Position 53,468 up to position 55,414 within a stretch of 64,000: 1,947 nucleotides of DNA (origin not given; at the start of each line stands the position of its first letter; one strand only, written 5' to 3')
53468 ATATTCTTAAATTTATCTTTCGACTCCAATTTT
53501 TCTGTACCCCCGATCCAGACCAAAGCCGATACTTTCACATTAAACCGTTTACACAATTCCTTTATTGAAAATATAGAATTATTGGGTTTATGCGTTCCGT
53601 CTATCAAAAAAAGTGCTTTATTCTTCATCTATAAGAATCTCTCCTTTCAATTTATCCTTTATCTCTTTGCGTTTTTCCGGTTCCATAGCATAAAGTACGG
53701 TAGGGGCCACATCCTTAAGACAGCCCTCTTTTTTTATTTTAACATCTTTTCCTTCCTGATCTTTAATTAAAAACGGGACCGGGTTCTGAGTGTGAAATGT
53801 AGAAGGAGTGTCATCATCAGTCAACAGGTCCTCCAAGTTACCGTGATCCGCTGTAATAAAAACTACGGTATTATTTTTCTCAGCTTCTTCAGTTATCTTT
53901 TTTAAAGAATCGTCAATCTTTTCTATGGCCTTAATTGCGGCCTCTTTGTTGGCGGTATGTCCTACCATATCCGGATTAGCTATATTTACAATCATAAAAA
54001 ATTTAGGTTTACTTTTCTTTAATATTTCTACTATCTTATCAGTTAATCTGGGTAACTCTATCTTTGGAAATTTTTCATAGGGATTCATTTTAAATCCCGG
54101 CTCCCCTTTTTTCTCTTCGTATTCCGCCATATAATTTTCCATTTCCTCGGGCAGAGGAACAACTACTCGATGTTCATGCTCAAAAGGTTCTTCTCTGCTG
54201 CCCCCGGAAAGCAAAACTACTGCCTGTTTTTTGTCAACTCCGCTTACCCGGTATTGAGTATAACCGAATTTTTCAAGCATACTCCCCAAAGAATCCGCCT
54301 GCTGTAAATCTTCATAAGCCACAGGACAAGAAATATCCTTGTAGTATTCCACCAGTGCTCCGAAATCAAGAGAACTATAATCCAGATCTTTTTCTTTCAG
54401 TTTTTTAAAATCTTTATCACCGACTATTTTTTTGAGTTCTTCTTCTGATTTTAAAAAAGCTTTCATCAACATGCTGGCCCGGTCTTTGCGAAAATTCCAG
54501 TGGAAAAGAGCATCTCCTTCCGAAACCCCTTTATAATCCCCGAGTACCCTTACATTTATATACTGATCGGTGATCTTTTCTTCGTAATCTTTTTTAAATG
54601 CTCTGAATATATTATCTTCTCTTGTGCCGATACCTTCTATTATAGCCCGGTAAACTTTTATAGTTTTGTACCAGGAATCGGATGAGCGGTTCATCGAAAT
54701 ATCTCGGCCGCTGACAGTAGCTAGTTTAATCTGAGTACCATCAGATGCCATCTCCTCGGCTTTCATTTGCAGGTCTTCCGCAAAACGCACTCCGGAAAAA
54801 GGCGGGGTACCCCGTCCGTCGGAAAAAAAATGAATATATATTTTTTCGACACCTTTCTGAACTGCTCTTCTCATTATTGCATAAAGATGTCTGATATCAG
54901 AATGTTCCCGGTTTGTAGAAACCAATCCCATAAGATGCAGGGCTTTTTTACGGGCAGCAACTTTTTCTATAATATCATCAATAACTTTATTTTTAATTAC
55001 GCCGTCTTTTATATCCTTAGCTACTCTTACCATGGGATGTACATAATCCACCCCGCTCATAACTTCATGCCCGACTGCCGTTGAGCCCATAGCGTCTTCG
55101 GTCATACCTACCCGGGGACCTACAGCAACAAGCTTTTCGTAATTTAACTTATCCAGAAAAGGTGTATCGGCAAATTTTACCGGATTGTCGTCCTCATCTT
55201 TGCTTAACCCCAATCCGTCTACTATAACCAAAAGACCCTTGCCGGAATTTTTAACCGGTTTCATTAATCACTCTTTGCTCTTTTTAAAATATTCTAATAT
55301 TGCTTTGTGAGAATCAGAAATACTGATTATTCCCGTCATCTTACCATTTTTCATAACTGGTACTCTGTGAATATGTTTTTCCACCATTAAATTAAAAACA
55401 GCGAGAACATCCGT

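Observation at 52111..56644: Complete archaeal-type cyclic 2,3-diphosphoglycerate operon in a bacterium, with its own phosphoglycerate mutase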

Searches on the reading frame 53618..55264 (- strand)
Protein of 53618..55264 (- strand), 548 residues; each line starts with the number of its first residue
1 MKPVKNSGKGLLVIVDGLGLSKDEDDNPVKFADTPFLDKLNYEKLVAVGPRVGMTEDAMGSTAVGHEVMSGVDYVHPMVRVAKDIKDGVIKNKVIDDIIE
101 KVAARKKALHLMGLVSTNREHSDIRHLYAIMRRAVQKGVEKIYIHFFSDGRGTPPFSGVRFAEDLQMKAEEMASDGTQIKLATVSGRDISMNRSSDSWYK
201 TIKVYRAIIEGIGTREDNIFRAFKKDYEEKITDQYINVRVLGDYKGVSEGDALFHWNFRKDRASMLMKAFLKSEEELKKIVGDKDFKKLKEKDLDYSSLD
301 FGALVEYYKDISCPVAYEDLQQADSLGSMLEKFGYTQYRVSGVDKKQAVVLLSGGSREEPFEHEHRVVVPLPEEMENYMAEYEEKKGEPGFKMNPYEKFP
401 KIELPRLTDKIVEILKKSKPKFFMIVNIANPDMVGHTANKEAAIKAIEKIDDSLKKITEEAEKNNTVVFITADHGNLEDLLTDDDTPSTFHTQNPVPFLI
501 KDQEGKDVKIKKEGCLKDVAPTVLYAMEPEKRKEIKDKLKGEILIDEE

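Call 3: search_protein_families(library=pfam, proteins=[window:53618-55264:-], max_evalue=0.01)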
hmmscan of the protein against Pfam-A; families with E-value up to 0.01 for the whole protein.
window:53618-55264:- (548 aa): 5 families
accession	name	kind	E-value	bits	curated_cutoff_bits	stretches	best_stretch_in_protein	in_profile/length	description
PF01676.23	Metalloenzyme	-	1e-46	159.9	24.3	1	9-527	2-248/252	Metalloenzyme superfamily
PF06415.18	iPGM_N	-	1.5e-44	152.5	27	1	83-275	3-196/217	BPG-independent PGAM N-terminus (iPGM_N)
PF00245.25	Alk_phosphatase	-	2.1e-08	34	24.4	1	404-478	240-315/423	Alkaline phosphatase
PF01663.27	Phosphodiest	-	6.1e-08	33.1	23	1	407-475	139-220/342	Type I phosphodiesterase / nucleotide pyrophosphatase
PF00884.28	Sulfatase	-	5.1e-07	29.7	25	1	406-527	148-299/301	Sulfatase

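Call 4: search_protein_families(library=ncbifam, proteins=[window:53618-55264:-], max_evalue=0.01)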
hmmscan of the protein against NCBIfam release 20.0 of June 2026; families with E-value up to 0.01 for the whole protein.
window:53618-55264:- (548 aa): 14 families
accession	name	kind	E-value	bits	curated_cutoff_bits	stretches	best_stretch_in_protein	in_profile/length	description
TIGR01307.1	pgm_bpd_ind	equivalog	7.5e-103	344.7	330.65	1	10-536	3-499/504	2,3-bisphosphoglycerate-independent phosphoglycerate mutase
NF003897.0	PRK05434.1-5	equivalog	6.6e-75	252.5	862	1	11-536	9-506/514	2,3-bisphosphoglycerate-independent phosphoglycerate mutase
TIGR00306.2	apgM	subfamily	3e-13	49.5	320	1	410-508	279-376/403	2,3-bisphosphoglycerate-independent phosphoglycerate mutase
NF003766.0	PRK05362.1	equivalog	5e-13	48.6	256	1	406-532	265-385/396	phosphopentomutase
NF009049.0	PRK12383.1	equivalog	2.4e-11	43.2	254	1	406-525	273-384/408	phosphopentomutase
NF003104.0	PRK04024.1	equivalog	3.4e-11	42.5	489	1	409-503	282-368/412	2,3-bisphosphoglycerate-independent phosphoglycerate mutase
NF007810.0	PRK10518.1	equivalog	3.4e-09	35.9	540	1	378-489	300-414/482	alkaline phosphatase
NF003242.0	PRK04200.1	equivalog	2.7e-07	29.8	426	1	421-508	284-365/395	cofactor-independent phosphoglycerate mutase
TIGR02535.1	hyp_Hser_kinase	hypoth_equivalog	5.7e-07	28.6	446.3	1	421-508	285-367/397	proposed homoserine kinase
NF003160.0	PRK04135.1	equivalog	8.4e-07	28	468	1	412-503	278-359/403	2,3-bisphosphoglycerate-independent phosphoglycerate mutase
TIGR01696.1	deoB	equivalog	4e-06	25.9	341.2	1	407-522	257-366/381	phosphopentomutase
NF038358.1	phophono_PhpG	equivalog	0.00021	20.1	545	1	420-480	308-368/417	CMP-5'-phosphonoformate--3-phosphoglycerate phosphonoformyl transferase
NF042991.1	alk_phos_PafA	equivalog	0.0014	17.1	650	1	419-478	301-366/554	alkaline phosphatase PafA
NF038282.1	LapC_YejM_PbgA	exception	0.0014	17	825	1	421-524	390-497/584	LPS biosynthesis-modulating metalloenzyme YejM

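Call 25: search_solved_structures(query=window:53618-55264:-, max_evalue=1e-10, show_alignments=1)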
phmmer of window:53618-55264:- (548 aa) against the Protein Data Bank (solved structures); distinct sequences matched with E-value up to 1e-10: 11.
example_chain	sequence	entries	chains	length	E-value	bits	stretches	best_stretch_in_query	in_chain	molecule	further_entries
7tl8_A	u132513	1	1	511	3.2e-67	230.6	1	11-534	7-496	2,3-bisphosphoglycerate-independent phosphoglycerate mutase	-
4my4_A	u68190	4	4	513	3.3e-67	230.5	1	11-534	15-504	2,3-bisphosphoglycerate-independent phosphoglycerate mutase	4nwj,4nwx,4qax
2ify_A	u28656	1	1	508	2.7e-65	224.2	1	12-538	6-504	2,3-bisphosphoglycerate-independent phosphoglycerate mutase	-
1ejj_A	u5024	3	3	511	8.3e-65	222.6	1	11-535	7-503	PHOSPHOGLYCERATE MUTASE | 2,3-BISPHOSPHOGLYCERATE-INDEPENDENT PHOSPHOGLYCERATE MUTASE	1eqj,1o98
1o99_A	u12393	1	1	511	1.1e-64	222.2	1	11-535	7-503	2,3-BISPHOSPHOGLYCERATE-INDEPENDENT PHOSPHOGLYCERATE MUTASE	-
5vpu_A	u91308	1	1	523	1.7e-61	211.6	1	11-529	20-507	2,3-bisphosphoglycerate-independent phosphoglycerate mutase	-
5kgn_A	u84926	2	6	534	2.7e-57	197.8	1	8-528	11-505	2,3-bisphosphoglycerate-independent phosphoglycerate mutase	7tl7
7knf_A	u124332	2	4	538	2.8e-57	197.7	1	8-528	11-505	2,3-bisphosphoglycerate-independent phosphoglycerate mutase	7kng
5kgl_A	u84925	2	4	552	3.2e-57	197.6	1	8-528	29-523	2,3-bisphosphoglycerate-independent phosphoglycerate mutase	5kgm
3igy_B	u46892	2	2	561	3.9e-39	137.9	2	10-271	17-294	Cofactor-independent phosphoglycerate mutase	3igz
3nvl_A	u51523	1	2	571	1.8e-37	132.4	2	9-277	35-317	2,3-bisphosphoglycerate-independent phosphoglycerate mutase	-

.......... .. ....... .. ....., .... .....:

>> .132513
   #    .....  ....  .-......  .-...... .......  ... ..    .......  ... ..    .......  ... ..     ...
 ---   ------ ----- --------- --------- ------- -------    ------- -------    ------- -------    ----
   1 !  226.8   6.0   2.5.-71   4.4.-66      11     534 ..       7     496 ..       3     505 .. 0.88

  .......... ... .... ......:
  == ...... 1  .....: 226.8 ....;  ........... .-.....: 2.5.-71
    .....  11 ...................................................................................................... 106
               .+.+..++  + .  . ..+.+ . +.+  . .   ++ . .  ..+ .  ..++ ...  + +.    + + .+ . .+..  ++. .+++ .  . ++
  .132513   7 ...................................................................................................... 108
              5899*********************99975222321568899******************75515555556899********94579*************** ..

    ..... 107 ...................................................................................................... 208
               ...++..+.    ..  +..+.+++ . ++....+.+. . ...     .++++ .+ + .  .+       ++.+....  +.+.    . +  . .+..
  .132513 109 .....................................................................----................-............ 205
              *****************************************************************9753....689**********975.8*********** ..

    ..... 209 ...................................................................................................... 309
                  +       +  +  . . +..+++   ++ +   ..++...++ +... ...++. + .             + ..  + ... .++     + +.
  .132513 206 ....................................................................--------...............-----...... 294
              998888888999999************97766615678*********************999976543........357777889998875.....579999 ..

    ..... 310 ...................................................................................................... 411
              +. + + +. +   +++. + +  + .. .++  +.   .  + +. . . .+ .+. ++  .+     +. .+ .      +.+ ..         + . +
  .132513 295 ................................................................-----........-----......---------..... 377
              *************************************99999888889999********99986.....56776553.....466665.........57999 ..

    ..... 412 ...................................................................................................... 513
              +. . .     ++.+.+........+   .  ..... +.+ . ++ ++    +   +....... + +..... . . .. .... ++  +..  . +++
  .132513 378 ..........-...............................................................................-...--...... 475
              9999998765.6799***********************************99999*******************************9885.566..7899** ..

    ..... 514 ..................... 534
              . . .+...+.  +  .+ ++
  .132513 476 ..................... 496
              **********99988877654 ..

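Call 38: find_homologous_proteins(query=window:53618-55264:-, max_evalue=1e-20)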
Query window:53618-55264:- (548 aa): 3937 proteins with E <= 1e-20 among 8000 candidates; the best 120 are listed.
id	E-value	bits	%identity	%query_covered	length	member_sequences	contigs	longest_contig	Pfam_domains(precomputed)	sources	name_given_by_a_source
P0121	0.0e+0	1218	100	100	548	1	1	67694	PF06415.19,PF00245.26,PF01676.24,PF01663.28,PF00884.29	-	-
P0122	2.2e-297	1005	80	100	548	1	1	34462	PF06415.19,PF00245.26,PF01676.24,PF01663.28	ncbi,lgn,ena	-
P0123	1.1e-226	772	63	98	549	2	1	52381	PF06415.19,PF01676.24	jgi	-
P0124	7.1e-207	706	58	99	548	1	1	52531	PF06415.19,PF01676.24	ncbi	-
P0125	8.1e-205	700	58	99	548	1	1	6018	PF06415.19,PF01676.24,PF01663.28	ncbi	-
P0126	1.1e-204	699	57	98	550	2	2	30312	PF06415.19,PF01676.24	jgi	-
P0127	2.2e-201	688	62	88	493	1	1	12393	PF06415.19,PF01676.24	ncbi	ncbi:MAG: hypothetical protein ACOC5R_03030, partial [Elusimicrobiota bacterium]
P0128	9.0e-200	683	57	98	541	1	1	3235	PF06415.19,PF01676.24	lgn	-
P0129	1.3e-198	679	57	98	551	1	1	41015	PF06415.19,PF01676.24,PF01663.28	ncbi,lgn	-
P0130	1.4e-197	676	58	98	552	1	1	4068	PF06415.19,PF01676.24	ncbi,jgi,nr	ncbi:MAG: hypothetical protein PF545_07315 [Elusimicrobia bacterium]|jgi:2,3-bisphosphoglycerate-ind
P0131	9.7e-189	646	60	88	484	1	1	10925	PF06415.19,PF01676.24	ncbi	ncbi:MAG: hypothetical protein ACQESB_02405, partial [Elusimicrobiota bacterium]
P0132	7.9e-176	604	50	99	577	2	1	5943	PF06415.19,PF01676.24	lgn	-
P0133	3.3e-173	595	50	99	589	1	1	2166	PF06415.19,PF01676.24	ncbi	-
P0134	3.5e-165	569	49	99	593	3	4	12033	PF06415.19,PF01676.24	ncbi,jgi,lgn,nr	ncbi:MAG: hypothetical protein FJW68_06520 [Actinobacteria bacterium]|nr:hypothetical protein [Actin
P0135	1.5e-162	560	48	98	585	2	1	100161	PF06415.19,PF01676.24,PF00884.29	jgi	-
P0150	3.1e-155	536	46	98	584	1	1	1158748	PF06415.19,PF01676.24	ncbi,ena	-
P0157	2.9e-154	533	46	98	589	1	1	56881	PF06415.19,PF01676.24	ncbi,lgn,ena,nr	ncbi:MAG: hypothetical protein FVQ81_10020 [Candidatus Glassbacteria bacterium]|nr:hypothetical prot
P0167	6.4e-150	518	48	94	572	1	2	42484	PF06415.19,PF01676.24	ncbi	ncbi:MAG: hypothetical protein ACLFQK_07015 [Fibrobacterota bacterium]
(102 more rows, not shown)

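Call 39: find_encoding_contigs(protein=P0150, flank=8000, max_places=1)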
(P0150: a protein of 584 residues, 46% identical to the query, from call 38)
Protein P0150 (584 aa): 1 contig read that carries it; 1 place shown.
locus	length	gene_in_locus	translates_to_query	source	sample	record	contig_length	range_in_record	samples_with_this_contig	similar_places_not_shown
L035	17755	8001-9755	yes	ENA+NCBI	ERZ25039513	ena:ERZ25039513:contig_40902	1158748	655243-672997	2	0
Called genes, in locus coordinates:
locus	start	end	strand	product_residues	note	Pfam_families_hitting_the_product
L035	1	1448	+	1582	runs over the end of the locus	PF13176:TPR_7 (faint), PF13191:AAA_16, PF13374:TPR_10 (faint), PF00515:TPR_1 (faint), PF07719:TPR_2 (faint), PF13181:TPR_8 (faint), PF13414:TPR_11 (faint), PF13424:TPR_12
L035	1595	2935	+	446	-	PF00696:AA_kinase, PF13840:ACT_7, PF01842:ACT, PF22468:ACT_9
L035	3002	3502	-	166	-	PF05168:HEPN (weak)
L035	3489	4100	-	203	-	PF01909:NTP_transf_2 (weak), PF18765:Polbeta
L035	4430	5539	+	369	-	PF01408:GFO_IDH_MocA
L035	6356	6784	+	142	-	PF00571:CBS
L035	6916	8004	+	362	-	PF03477:ATP-cone (faint)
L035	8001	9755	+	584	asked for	PF01676:Metalloenzyme, PF06415:iPGM_N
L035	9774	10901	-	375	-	PF00404:Dockerin_1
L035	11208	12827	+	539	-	PF07940:Hepar_II_III_C (weak)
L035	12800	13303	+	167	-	-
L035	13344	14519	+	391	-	-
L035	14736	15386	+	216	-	-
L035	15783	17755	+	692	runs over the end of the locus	PF07940:Hepar_II_III_C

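Call 40: find_encoding_contigs(protein=P0157, flank=8000, max_places=1)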
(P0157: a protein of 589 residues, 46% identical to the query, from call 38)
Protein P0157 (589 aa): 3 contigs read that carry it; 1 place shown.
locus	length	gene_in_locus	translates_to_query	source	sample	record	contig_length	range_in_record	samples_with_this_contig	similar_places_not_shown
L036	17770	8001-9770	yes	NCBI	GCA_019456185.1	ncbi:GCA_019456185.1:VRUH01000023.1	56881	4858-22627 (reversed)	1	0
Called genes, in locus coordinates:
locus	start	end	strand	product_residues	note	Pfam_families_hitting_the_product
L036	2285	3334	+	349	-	PF00515:TPR_1 (faint), PF07719:TPR_2 (faint), PF07721:TPR_4 (faint), PF13176:TPR_7 (faint), PF13181:TPR_8 (faint), PF13374:TPR_10 (faint), PF13424:TPR_12, PF13424:TPR_12, +4 more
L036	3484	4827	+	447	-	PF00696:AA_kinase, PF22468:ACT_9 (weak), PF13840:ACT_7, PF01842:ACT, PF22468:ACT_9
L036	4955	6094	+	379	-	PF01408:GFO_IDH_MocA (weak)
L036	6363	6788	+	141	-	PF00571:CBS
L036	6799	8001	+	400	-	PF03477:ATP-cone (weak), PF13671:AAA_33 (weak)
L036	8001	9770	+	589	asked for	PF01676:Metalloenzyme, PF06415:iPGM_N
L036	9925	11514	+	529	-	-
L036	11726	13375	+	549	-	-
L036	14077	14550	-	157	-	-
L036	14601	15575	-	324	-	PF03372:Exo_endo_phos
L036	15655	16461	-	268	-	PF00809:Pterin_bind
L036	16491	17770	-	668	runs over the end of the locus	PF00111:Fer2, PF17651:Raco_middle, PF14574:RACo_C_ter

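Call 41: find_encoding_contigs(protein=P0167, flank=8000, max_places=1)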
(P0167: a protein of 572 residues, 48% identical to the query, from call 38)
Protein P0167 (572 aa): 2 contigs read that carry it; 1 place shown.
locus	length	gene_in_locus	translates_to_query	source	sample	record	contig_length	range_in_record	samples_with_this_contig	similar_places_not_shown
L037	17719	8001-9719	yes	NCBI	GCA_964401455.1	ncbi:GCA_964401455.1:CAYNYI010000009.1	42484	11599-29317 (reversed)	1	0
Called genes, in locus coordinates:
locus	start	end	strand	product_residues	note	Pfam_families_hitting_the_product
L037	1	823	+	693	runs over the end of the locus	PF17159:MASE3, PF00512:HisKA, PF02518:HATPase_c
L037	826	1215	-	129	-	PF00072:Response_reg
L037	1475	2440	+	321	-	PF01145:Band_7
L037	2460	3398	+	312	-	PF01145:Band_7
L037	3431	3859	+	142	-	PF21349:RUBY_RBDX, PF01880:Desulfoferrodox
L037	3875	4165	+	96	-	-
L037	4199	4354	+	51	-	-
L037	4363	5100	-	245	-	PF22435:MRM3-like_sub_bind, PF00588:SpoU_methylase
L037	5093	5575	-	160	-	PF04463:2-thiour_desulf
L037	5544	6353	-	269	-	-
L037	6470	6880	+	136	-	PF00571:CBS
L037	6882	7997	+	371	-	PF03477:ATP-cone (faint), PF13238:AAA_18 (faint)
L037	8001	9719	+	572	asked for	PF01676:Metalloenzyme, PF06415:iPGM_N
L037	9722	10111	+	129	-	PF00472:RF-1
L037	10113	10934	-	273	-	PF00685:Sulfotransfer_1, PF13469:Sulfotransfer_3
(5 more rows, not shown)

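Call 75: find_related_loci(query=A4, collection=metagenome_contigs, flank=7000)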
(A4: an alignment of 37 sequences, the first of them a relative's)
Query A4 (548 aa) in metagenome_contigs; peptide patterns used: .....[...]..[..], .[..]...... (x = any residue, [..] = any of these).
184 stretches matched a pattern; 24 encode a relative of the query (tblastn E <= 1e-3); 24 distinct loci.
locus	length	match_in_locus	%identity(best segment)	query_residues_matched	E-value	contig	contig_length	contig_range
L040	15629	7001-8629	57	2-545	0e+0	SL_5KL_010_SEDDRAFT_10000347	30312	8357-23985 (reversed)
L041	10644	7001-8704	47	7-545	3e-170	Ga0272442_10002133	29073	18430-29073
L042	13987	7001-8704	46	7-545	6e-167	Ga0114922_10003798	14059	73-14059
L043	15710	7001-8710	45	4-544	6e-166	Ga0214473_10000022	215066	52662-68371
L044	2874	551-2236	46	13-545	7e-175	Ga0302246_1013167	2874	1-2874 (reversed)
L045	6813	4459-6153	48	8-544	4e-164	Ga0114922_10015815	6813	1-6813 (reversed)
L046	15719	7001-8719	46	5-542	3e-163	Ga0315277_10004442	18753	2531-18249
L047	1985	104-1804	45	4-545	8e-176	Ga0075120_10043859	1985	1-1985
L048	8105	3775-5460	46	13-545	3e-162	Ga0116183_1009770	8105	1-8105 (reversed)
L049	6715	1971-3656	46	13-545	7e-163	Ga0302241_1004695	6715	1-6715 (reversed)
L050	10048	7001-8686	46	13-545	3e-162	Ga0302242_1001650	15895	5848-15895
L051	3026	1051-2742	47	8-545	1e-170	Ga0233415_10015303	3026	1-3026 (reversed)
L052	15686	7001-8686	46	8-545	2e-161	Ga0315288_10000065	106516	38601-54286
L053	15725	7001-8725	46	5-544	6e-161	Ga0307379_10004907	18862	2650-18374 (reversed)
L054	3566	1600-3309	45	4-547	8e-168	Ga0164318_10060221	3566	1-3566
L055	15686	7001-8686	45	8-545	1e-158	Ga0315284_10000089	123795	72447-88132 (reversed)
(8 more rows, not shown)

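Call 83: search_protein_families(library=pfam, proteins=[L036:6799-8001:+, L055:6302-6931:+], max_evalue=0.001)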
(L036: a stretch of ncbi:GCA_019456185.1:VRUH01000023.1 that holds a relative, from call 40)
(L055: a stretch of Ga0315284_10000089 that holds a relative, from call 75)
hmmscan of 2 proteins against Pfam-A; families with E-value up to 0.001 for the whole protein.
L036:6799-8001:+ (400 aa): 3 families
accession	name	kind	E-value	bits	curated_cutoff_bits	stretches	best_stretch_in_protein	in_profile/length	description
PF03477.21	ATP-cone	-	1.3e-11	45.4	25.8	1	100-174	9-86/88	ATP cone domain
PF13671.12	AAA_33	-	6.2e-06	27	27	1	182-340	2-141/143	AAA domain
PF13191.12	AAA_16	-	0.00014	22.8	32.6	0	177-296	23-146/167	AAA ATPase domain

L055:6302-6931:+ (210 aa): 2 families
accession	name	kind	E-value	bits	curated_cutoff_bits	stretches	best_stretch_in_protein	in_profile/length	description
PF13238.12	AAA_18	-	4.3e-06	27.6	29.4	1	11-154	1-117/128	AAA domain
PF13207.12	AAA_17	-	0.00058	20.6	27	0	17-154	4-127/136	AAA domain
